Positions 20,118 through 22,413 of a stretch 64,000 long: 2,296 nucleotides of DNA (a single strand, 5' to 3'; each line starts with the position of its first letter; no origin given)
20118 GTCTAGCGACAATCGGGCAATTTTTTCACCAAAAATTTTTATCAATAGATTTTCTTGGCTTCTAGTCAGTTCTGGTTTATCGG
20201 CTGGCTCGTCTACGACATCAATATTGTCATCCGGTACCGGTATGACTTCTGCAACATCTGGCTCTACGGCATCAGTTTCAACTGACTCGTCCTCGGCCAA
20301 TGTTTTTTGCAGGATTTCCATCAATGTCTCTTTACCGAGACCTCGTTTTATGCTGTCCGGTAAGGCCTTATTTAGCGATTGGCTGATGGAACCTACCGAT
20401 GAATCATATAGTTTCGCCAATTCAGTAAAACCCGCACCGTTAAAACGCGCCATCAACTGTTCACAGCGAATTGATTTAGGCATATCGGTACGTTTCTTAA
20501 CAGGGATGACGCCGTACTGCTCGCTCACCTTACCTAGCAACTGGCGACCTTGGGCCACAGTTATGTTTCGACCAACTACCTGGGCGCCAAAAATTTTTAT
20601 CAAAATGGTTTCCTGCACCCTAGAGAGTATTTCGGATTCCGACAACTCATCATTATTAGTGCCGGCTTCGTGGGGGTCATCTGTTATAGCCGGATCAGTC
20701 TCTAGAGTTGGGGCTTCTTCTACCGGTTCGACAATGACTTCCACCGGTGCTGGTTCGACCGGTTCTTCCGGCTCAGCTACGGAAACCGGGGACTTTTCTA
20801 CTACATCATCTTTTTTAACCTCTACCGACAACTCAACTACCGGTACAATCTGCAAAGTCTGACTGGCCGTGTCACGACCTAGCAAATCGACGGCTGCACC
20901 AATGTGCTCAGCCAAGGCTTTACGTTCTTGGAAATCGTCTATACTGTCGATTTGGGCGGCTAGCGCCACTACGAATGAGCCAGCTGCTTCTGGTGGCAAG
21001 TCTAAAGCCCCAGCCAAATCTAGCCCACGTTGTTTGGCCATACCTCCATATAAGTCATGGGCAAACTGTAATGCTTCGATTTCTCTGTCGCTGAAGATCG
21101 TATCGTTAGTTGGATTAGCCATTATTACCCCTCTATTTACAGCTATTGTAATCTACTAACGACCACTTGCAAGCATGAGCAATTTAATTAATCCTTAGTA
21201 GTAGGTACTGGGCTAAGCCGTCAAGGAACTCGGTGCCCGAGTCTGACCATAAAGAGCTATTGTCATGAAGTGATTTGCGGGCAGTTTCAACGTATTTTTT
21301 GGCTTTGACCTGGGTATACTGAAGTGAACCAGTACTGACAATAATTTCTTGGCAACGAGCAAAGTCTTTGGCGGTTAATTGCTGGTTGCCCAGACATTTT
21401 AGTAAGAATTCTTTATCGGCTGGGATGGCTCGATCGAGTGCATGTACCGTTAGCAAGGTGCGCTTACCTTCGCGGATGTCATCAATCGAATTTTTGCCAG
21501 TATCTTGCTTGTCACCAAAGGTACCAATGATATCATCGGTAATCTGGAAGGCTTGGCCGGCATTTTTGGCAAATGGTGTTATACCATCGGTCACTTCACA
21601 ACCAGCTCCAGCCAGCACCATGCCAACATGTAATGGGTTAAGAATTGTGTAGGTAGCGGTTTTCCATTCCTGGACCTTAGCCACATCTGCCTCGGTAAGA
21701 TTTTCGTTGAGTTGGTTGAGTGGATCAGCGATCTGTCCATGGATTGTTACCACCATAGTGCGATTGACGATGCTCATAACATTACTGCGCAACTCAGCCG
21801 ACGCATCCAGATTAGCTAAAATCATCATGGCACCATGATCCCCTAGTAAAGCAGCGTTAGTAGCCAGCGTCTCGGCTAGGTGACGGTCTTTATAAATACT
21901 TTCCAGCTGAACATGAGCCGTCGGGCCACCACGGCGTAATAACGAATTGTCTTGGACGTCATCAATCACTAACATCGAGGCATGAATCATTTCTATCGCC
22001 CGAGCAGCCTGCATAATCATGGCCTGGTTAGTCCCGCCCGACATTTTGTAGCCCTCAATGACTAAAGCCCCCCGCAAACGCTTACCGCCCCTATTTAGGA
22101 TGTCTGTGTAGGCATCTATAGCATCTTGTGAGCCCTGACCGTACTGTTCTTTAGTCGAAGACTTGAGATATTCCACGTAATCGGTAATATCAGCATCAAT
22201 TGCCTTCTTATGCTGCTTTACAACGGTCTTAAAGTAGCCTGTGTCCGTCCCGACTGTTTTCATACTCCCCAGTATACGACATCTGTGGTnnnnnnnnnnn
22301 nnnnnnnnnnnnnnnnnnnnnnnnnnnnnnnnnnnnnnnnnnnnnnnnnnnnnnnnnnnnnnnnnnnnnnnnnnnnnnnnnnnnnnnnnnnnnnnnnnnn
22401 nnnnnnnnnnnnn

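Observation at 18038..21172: A 594-aa protein with duplicated sigma-region-4-like modules, translationally coupled to a second RpoD-like sigma factor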

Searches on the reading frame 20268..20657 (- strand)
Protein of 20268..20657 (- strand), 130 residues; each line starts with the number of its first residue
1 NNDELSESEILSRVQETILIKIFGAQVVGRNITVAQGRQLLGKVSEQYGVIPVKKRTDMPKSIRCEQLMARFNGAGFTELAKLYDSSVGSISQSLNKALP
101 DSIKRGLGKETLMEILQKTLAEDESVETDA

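Call 22: search_protein_families(library=pfam, proteins=[window:20268-20657:-], max_evalue=10)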
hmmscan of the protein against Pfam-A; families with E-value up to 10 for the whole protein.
seq(130 aa): 1 family
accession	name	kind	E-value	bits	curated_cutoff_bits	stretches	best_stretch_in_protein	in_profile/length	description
PF08765.17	Mor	-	0.024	15.1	24.9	1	27-99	26-96/107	Mor transcription activator family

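Call 29: search_solved_structures(query=A1, max_evalue=10, show_alignments=3)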
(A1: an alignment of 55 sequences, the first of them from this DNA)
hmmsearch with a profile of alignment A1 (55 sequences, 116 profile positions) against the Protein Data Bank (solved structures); distinct sequences matched with E-value up to 10: 48.
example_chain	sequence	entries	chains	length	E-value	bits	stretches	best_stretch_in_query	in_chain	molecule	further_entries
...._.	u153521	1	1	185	1e-07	35.2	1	56-90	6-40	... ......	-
2lvs_A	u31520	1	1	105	7.7e-05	25.9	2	52-95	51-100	Putative uncharacterized protein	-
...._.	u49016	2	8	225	0.0027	20.9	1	56-106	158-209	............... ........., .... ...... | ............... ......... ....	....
2h27_A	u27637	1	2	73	0.0036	20.5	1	41-105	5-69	RNA polymerase Sigma E factor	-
1xsv_A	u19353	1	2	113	0.024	17.9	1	68-105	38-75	Hypothetical UPF0122 protein SAV1236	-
9zem_A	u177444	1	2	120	0.032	17.5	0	22-57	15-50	HeliScrew4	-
1or7_A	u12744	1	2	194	0.032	17.4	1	41-105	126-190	RNA polymerase sigma-E factor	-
1fse_A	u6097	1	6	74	0.034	17.4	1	58-110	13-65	GERE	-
6jbq_F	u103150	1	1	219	0.042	17.1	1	42-105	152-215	ECF RNA polymerase sigma-E factor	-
8z6g_B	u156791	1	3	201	0.056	16.7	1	69-108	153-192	RNA polymerase sigma factor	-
1s7o_A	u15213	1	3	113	0.063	16.5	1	71-100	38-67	Hypothetical UPF0122 protein SPy1201/SpyM3_0842/SPs1042/spyM18_1152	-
6in7_B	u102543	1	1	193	0.093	16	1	69-105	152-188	RNA polymerase sigma-H factor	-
4l9n_A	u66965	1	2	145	0.1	15.8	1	13-49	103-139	MepR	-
1je8_A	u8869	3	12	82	0.11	15.7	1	49-101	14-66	Nitrate/Nitrite Response Regulator Protein NARL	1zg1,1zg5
7r3g_B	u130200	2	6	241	0.11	15.7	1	37-102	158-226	Regulatory protein RhlR | PROSS optimized variant of RhlR with 75 mutations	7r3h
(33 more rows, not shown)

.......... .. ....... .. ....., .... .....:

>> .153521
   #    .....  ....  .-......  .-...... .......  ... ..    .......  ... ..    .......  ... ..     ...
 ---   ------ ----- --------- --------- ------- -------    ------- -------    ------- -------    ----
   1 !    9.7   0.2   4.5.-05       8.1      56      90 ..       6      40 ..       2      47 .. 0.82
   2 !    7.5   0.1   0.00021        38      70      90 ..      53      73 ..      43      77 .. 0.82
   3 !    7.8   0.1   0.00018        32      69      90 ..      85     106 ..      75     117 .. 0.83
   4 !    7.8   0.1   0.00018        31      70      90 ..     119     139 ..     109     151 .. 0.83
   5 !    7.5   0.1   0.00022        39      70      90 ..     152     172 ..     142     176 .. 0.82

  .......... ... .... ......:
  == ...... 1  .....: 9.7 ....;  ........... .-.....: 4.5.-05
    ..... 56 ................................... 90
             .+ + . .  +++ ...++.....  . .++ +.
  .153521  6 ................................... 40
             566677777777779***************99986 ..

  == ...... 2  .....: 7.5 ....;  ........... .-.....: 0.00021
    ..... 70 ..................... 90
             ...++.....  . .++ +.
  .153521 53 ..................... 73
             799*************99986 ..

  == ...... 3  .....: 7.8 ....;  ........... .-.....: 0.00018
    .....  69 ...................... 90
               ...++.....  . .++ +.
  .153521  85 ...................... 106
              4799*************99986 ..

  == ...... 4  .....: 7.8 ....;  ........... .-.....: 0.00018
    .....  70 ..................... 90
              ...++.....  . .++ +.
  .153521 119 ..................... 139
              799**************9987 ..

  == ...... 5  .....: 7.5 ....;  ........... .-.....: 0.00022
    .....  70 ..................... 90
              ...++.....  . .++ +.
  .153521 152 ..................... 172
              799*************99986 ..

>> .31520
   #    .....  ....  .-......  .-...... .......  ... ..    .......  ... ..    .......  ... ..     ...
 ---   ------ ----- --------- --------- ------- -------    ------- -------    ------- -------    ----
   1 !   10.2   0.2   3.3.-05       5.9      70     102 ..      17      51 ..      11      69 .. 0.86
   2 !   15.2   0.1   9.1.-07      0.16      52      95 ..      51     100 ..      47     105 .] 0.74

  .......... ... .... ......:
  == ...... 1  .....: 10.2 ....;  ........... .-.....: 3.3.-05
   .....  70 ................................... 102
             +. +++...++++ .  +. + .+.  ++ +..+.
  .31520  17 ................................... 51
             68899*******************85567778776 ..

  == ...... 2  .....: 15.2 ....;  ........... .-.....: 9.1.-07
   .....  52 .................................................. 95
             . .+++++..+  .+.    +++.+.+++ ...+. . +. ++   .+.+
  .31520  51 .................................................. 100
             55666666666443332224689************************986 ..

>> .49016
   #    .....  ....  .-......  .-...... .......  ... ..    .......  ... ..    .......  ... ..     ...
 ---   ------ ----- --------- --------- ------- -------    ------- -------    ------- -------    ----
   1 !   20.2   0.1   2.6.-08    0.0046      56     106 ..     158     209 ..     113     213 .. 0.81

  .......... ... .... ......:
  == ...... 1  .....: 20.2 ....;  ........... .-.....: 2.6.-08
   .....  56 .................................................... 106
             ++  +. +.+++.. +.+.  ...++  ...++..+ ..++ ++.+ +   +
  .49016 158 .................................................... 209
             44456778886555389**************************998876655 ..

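Call 30: search_protein_families(library=pfam, alignment_id=A1, max_evalue=1)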
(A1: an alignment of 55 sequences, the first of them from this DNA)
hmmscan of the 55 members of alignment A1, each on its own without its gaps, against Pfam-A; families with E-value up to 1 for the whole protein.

A. member 1, seq(115 aa): 1 family
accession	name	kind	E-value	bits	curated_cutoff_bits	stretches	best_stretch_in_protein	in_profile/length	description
PF08765.17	Mor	-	0.021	15.3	24.9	1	22-94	26-96/107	Mor transcription activator family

B. families by the number of members that match (of 55 scanned): 101 families (the first 25 are shown)
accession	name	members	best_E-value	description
PF08281.18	Sigma70_r4_2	19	2.3e-06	Sigma-70, region 4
PF04545.22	Sigma70_r4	12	0.00085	Sigma-70, region 4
PF13384.12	HTH_23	10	1.6e-05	Homeodomain-like domain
PF13518.12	HTH_28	6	0.0023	Helix-turn-helix domain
PF00196.25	GerE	5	0.001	Bacterial regulatory proteins, luxR family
PF08765.17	Mor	4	0.0025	Mor transcription activator family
PF14493.12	HTH_40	3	0.0017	Helix-turn-helix domain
PF08279.18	HTH_11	2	9.8e-06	HTH domain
PF04297.20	UPF0122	2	0.0032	Putative helix-turn-helix protein, YlxM / p13 like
PF01343.23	Peptidase_S49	2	0.0051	Peptidase family S49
PF02796.21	HTH_7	2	0.01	Helix-turn-helix domain of resolvase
PF06530.18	Phage_antitermQ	2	0.011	Phage antitermination protein Q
PF00356.27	LacI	2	0.012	Bacterial regulatory proteins, lacI family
PF00440.29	TetR_N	2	0.014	Bacterial regulatory proteins, tetR family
PF10025.14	DUF2267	2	0.014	Uncharacterized conserved protein (DUF2267)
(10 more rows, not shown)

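Call 38: predict_structure(alignment_id=A1)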
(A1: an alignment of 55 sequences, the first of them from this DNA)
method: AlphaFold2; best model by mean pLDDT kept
length: 115 residues; sequences in the alignment: 55
mean_pLDDT: 94.9   pTM: 0.86
mean pLDDT of the five models: 94.9, 95.0, 94.8, 94.4, 94.1
residues with pLDDT >= 90: 105; 70-90: 8; 50-70: 2; < 50: 0
segments of 3 or more residues with pLDDT < 50: none
pLDDT, mean of each block of 10 residues (from residue 1): 85 98 95 98 92 89 98 98 97 97 98 96
secondary structure, 60 per line:
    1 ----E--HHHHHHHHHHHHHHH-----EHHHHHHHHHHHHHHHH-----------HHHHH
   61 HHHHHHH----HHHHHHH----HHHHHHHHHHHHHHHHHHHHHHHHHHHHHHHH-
elements in order: H8-22 H29-44 H56-67 H72-78 H83-114

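Call 43: fold_search(model_id=the predicted structure, library=pdb)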
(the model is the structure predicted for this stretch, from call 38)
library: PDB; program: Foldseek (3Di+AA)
matches with E <= 10: 134; with E <= 0.001: 0
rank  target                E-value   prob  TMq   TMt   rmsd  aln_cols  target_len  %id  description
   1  4xvk_A                8.4e-01  0.33  0.33  0.08  12.9       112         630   18  Binary complex of human polymerase nu and DNA with the finger domain closed (released 2015-03-11)
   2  3pvp_B                1.2e+00  0.35  0.33  0.38   6.8        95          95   10  Structure of Mycobacterium tuberculosis DnaA-DBD in complex with box2 DNA (released 2011-05-25)
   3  3pvp_A                1.4e+00  0.33  0.33  0.38   6.8        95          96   10  Structure of Mycobacterium tuberculosis DnaA-DBD in complex with box2 DNA (released 2011-05-25)
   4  6eo2                  1.7e+00  0.18  0.32  0.20  18.1       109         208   23  Conformational dynamism for DNA interaction in Salmonella typhimurium RcsB response regulator. S207C crossed (released 2017-11-15)
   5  6eo3_A                1.9e+00  0.21  0.34  0.21  16.0       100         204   22  Conformational dynamism for DNA interaction in Salmonella typhimurium RcsB response regulator. S207C P212121 (released 2017-11-15)
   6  5w43_A                1.9e+00  0.16  0.31  0.19  14.5       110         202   24  Structure of the two-component response regulator RcsB-DNA complex (released 2018-03-07)
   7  3t0y_C                2.3e+00  0.11  0.28  0.26  15.2       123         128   11  Structure of the PhyR anti-anti-sigma domain bound to the anti-sigma factor, NepR (released 2012-05-02)
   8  8zwn_C                2.4e+00  0.41  0.36  0.22   6.0        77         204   12  Crystal structure of DNA-binding transcriptional activator EvgA from Escherichia coli str. K-12 substr. MG1655 (released 2025-06-18)
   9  6ijf_B                2.4e+00  0.08  0.22  0.24  11.8       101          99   13  Crystal structure of the type VI effector-immunity complex (Tae4-Tai4) from Agrobacterium tumefaciens (released 2018-12-19)
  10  5vxn_C                2.5e+00  0.21  0.33  0.20  13.2        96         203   23  Structure of two RcsB dimers bound to two parallel DNAs. (released 2018-03-07)
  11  9d6n_B                2.5e+00  0.09  0.26  0.07  11.5       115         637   13  Loop-Deleted DNA Polymerase Theta in Complex with a dsDNA Overhang and an Allostertic Inhibitor (released 2025-08-20)
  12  3clo_C                2.7e+00  0.25  0.32  0.16   7.0        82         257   17  Crystal structure of putative transcriptional regulator containing a LuxR DNA binding domain (NP_811094.1) from Bacter (released 2008-04-01)
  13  2idg_B                2.7e+00  0.08  0.25  0.20  13.9       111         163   10  Crystal Structure of hypothetical protein AF0160 from Archaeoglobus fulgidus (released 2006-11-14)
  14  5cy1_A                2.8e+00  0.15  0.33  0.21  18.7       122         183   20  Tn3 resolvase - site III complex crystal form I (released 2017-01-11)
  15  5xqx_B                2.8e+00  0.07  0.25  0.14  12.0       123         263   11  Human CDK8-CYCC in complex with compound 4: N-methyl-4-(4-pyridyl)-1H-pyrrole-2-carboxamide (released 2017-08-09)
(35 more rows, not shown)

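Call 76: fold_search(model_id=the predicted structure, library=viral)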
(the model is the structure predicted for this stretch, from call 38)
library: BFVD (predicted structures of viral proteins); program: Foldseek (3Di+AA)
matches with E <= 10: 335; with E <= 0.001: 0
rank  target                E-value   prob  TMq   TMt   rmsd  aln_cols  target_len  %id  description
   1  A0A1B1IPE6            1.1e-01  0.69  0.29  0.29   7.1       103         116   16  (no name in the UniProt tables at hand)
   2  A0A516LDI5            2.7e-01  0.84  0.35  0.33   6.1        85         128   20  (no name in the UniProt tables at hand)
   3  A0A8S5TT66            3.5e-01  0.75  0.36  0.47   6.6        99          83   19  ECF sigma factor [Siphoviridae sp. ctzm5103]
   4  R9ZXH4                4.3e-01  0.72  0.34  0.26   6.3        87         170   21  (no name in the UniProt tables at hand)
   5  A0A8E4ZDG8            5.4e-01  0.60  0.36  0.31   5.6        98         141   15  Chromosome replication initiation protein [Tenacibaculum phage Gundel_1]
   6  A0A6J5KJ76            7.0e-01  0.60  0.37  0.41   5.8        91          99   10  Chromosomal replication initiator, DnaA C-terminal [uncultured Caudovirales phage]
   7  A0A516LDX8            7.0e-01  0.47  0.36  0.39   8.3        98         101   12  (no name in the UniProt tables at hand)
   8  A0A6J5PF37            7.3e-01  0.44  0.30  0.40   9.7        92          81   21  Chromosomal replication initiator, DnaA C-terminal [uncultured Caudovirales phage]
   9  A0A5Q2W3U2            7.7e-01  0.35  0.31  0.23   9.5       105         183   10  (no name in the UniProt tables at hand)
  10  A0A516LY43            8.2e-01  0.47  0.35  0.29   6.3        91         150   14  (no name in the UniProt tables at hand)
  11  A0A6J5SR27            8.2e-01  0.33  0.33  0.08   9.6       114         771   14  PolA DNA polymerase I - 3'-5' exonuclease and polymerase domains [uncultured Caudovirales phage]
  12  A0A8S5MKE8            8.6e-01  0.84  0.36  0.33  10.8        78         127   13  Uncharacterized protein [Siphoviridae sp. ctrpg19]
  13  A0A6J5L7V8            8.6e-01  0.69  0.39  0.46   7.0        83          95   17  Uncharacterized protein [uncultured Caudovirales phage]
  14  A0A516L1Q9            9.6e-01  0.84  0.39  0.43   4.4        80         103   18  (no name in the UniProt tables at hand)
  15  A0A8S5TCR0            9.6e-01  0.23  0.30  0.29  12.3       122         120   16  Anti-sigma F factor [Phage sp. ctesc4]
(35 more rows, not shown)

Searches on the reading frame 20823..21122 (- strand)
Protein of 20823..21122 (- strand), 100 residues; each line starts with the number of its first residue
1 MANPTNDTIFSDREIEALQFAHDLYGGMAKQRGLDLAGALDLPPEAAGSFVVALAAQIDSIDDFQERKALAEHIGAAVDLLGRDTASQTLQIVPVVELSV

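Call 22: search_protein_families(library=pfam, proteins=[window:20823-21122:-], max_evalue=10)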
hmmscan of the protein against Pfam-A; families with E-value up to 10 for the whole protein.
seq(100 aa): 0 families

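Call 57: search_solved_structures(query=A5, max_evalue=10, show_alignments=2)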
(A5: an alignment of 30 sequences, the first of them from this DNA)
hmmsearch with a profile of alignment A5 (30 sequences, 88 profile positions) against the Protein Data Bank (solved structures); distinct sequences matched with E-value up to 10: 15.
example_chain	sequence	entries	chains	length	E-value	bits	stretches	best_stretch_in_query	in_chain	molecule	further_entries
2nyx_A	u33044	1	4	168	0.14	15.5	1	26-68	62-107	Probable transcriptional regulatory protein, Rv1404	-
4pw9_B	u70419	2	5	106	0.16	15.3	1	1-34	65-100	Putative cytochrome C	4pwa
4yxz_A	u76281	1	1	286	0.19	15.1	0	16-44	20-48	dTor_9x31L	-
5byo_A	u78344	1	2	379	0.32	14.4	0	16-44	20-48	dTor_12x31L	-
3ejb_B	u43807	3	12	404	0.41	14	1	28-62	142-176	Biotin biosynthesis cytochrome P450-like enzyme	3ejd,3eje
9c7z_A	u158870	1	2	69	0.58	13.5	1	24-75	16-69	HALC3_919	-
6s6f_A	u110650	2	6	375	0.6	13.5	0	34-60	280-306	Citrate synthase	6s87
8wd9_D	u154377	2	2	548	0.62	13.4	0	53-76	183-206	Probable dipeptide-transport ATP-binding protein ABC transporter DppD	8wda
8wdb_D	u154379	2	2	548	0.65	13.4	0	53-76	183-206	Probable dipeptide-transport ATP-binding protein ABC transporter DppD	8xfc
7ocs_A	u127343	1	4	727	0.91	12.9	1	18-84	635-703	HAD hydrolase, family IA, variant 3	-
7oct_A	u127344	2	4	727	0.91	12.9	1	18-84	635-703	HAD hydrolase, family IA, variant 3 | Mannitol-1-phosphate dehydrogenase/phosphatase MtlD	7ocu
7ocn_A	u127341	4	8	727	0.91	12.9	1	18-84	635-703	HAD hydrolase, family IA, variant 3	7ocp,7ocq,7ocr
1kkh_A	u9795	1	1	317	1.7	12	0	17-44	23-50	Mevalonate Kinase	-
1vis_A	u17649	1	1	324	1.8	11.9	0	17-44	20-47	Mevalonate kinase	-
4yxy_A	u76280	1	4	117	3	11.2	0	16-45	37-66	dTor_9x31L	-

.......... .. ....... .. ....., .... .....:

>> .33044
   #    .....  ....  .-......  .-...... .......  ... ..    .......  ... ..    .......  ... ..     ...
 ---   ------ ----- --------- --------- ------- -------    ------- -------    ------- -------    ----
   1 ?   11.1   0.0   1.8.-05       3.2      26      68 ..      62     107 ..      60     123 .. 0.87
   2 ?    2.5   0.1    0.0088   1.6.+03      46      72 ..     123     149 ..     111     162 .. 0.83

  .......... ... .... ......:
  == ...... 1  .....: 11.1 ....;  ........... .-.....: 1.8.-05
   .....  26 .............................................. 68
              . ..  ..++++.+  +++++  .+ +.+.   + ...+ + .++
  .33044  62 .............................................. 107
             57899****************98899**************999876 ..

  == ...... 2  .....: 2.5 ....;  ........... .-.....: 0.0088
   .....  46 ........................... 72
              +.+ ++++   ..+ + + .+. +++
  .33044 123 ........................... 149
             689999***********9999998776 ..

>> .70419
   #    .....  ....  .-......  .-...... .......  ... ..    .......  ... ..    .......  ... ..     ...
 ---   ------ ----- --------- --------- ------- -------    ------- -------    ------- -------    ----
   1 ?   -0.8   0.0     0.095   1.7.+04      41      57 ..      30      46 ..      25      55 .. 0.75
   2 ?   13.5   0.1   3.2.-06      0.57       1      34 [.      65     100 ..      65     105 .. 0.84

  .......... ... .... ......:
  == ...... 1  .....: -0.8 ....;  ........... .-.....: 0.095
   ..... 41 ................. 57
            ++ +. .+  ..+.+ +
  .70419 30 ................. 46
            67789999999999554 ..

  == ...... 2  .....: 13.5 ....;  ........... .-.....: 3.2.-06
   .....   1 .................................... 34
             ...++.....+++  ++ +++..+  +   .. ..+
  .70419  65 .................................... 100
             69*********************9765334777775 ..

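Call 80: search_protein_families(library=pfam, alignment_id=A5, max_evalue=1)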
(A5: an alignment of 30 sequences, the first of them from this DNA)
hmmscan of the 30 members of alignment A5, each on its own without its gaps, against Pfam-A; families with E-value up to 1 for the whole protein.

A. member 1, seq(89 aa): 0 families

B. families by the number of members that match (of 30 scanned): 19 families
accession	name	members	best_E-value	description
PF16901.10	DAO_C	2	0.066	C-terminal domain of alpha-glycerophosphate oxidase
PF20244.3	DUF6599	1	0.0053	Family of unknown function (DUF6599)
PF06911.18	Senescence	1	0.011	Senescence domain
PF24502.1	Ig_TMEM131homol_3rd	1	0.012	TMEM131 homolog third Ig-like domain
PF24847.1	DUF7722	1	0.044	Domain of unknown function (DUF7722)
PF20432.4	Xre-like-HTH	1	0.06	Antitoxin Xre-like helix-turn-helix domain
PF22733.1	NNH1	1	0.071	NACHT N-terminal Helical domain 1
PF21476.4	PF0610-like_N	1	0.075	PF0610-like, N-terminal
PF16510.12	P22_portal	1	0.086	Phage P22-like portal protein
PF16896.10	PGDH_C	1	0.093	Phosphogluconate dehydrogenase (decarboxylating) C-term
PF22564.2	HAAS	1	0.13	HAAS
PF25723.1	HU_inhibitor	1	0.14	Bacteriophage inhibitor of histone-like protein HU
PF21687.3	T2SSK_1st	1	0.15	Type II secretion system (T2SS), protein K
PF14071.11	YlbD_coat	1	0.2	Putative coat protein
PF04412.18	AcnX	1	0.2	Aconitase X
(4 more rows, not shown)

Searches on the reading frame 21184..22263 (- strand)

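Call 3: search_protein_families(library=pfam, proteins=[window:21184-22263:-], max_evalue=1)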
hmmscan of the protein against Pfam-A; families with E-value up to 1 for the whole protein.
window:21184-22263:- (359 aa): 3 families
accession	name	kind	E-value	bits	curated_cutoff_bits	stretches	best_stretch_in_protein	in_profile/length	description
PF00348.22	polyprenyl_synt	-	9.1e-53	179.5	27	1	51-307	7-250/251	Polyprenyl synthetase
PF19586.5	DUF6093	-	0.12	13.2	27.9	1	191-244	52-103/117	Family of unknown function (DUF6093)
PF18212.7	ZNRF_3_ecto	-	0.17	12.4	26.2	1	116-194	21-100/105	ZNRF-3 Ectodomain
